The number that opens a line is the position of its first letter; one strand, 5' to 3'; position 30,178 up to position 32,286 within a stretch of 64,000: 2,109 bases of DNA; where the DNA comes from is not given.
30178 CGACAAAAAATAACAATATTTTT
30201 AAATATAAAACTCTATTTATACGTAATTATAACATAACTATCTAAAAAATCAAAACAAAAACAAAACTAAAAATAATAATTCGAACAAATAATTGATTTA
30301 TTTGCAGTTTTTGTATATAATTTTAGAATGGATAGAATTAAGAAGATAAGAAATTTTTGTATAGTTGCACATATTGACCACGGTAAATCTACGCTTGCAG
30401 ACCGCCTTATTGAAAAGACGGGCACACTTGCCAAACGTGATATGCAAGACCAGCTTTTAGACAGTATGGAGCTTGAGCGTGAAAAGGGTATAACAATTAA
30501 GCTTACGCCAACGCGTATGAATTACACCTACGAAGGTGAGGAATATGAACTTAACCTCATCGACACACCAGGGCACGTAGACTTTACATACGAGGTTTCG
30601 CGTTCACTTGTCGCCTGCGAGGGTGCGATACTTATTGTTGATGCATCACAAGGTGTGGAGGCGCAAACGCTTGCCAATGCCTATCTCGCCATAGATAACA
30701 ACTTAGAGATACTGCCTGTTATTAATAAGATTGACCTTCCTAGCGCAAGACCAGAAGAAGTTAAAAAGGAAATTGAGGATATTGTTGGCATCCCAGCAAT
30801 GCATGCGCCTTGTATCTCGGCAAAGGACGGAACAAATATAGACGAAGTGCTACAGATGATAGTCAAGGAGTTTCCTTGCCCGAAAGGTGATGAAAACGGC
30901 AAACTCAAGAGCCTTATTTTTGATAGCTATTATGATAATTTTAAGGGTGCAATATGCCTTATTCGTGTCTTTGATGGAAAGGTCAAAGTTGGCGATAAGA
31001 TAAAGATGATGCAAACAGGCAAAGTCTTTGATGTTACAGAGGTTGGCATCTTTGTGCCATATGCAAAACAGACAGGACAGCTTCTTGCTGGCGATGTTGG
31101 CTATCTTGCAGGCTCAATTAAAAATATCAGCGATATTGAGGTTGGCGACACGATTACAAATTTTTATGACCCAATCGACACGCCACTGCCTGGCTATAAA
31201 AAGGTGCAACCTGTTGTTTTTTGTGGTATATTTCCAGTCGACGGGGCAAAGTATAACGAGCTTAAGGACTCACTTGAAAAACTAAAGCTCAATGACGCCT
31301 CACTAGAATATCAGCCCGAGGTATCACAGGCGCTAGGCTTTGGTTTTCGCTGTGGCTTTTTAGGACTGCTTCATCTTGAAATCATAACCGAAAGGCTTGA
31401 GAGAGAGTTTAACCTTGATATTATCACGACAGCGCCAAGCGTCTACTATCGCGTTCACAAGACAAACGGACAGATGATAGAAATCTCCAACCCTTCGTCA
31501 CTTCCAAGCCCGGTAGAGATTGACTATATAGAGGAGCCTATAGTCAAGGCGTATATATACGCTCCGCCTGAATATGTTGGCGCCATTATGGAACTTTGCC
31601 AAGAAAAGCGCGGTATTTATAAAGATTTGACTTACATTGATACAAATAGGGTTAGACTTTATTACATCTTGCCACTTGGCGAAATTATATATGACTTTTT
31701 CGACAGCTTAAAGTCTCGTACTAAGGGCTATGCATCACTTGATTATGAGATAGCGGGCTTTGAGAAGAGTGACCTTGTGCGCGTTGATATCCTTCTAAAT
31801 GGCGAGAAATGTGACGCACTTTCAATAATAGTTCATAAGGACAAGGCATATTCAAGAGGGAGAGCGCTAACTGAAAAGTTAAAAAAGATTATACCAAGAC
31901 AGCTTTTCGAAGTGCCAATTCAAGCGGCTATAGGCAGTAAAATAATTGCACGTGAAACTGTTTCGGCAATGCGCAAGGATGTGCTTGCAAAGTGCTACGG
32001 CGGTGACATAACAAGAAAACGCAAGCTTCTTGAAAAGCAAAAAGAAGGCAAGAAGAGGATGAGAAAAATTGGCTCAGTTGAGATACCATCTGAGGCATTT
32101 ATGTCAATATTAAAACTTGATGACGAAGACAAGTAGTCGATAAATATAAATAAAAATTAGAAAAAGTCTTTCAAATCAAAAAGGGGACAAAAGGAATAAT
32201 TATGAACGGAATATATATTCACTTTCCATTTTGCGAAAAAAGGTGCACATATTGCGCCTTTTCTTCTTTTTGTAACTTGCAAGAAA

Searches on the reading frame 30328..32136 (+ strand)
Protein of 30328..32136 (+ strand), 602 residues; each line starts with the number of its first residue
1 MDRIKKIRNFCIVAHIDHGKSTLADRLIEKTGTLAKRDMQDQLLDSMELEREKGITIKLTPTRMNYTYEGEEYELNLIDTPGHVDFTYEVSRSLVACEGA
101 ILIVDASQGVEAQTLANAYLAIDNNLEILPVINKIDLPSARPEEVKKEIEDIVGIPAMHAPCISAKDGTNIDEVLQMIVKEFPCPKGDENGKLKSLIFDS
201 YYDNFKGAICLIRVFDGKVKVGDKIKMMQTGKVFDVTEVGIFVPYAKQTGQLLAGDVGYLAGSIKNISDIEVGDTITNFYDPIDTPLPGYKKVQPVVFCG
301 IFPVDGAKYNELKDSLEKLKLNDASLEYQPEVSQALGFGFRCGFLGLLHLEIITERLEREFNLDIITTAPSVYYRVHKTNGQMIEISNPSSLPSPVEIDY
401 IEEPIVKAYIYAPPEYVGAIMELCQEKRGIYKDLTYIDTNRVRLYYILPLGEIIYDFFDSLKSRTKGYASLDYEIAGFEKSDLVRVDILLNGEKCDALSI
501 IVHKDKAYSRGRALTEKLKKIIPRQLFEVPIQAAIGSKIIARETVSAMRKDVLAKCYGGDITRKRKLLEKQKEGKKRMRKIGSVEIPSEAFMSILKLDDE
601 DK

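Call 55: list_cluster_members(proteins=[window:30328-32136:+, window:45404-47356:+, P0015, P0028])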
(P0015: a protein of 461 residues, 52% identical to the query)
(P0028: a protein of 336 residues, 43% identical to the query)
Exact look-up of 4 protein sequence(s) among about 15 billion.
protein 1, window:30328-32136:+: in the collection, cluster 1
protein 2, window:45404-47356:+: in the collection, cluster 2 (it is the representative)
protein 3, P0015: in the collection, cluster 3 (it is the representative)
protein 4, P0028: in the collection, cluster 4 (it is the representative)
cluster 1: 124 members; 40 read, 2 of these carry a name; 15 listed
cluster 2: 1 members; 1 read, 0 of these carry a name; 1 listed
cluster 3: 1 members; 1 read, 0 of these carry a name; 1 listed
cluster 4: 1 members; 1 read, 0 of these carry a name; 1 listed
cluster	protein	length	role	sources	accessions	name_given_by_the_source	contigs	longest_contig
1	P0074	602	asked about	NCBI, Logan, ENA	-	-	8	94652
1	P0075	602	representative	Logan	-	-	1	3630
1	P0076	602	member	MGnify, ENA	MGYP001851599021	FL=1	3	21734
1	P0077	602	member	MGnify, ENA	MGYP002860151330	FL=1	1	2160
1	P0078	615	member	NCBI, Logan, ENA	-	-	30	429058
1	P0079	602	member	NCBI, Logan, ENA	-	-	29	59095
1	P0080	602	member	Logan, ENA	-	-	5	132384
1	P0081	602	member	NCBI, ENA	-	-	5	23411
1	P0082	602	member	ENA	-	-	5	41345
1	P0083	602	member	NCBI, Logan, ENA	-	-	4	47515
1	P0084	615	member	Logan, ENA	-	-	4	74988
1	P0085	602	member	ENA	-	-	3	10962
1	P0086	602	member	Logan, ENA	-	-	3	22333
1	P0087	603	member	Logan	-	-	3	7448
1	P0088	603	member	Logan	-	-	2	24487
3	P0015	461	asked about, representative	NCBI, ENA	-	-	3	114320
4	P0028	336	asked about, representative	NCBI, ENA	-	-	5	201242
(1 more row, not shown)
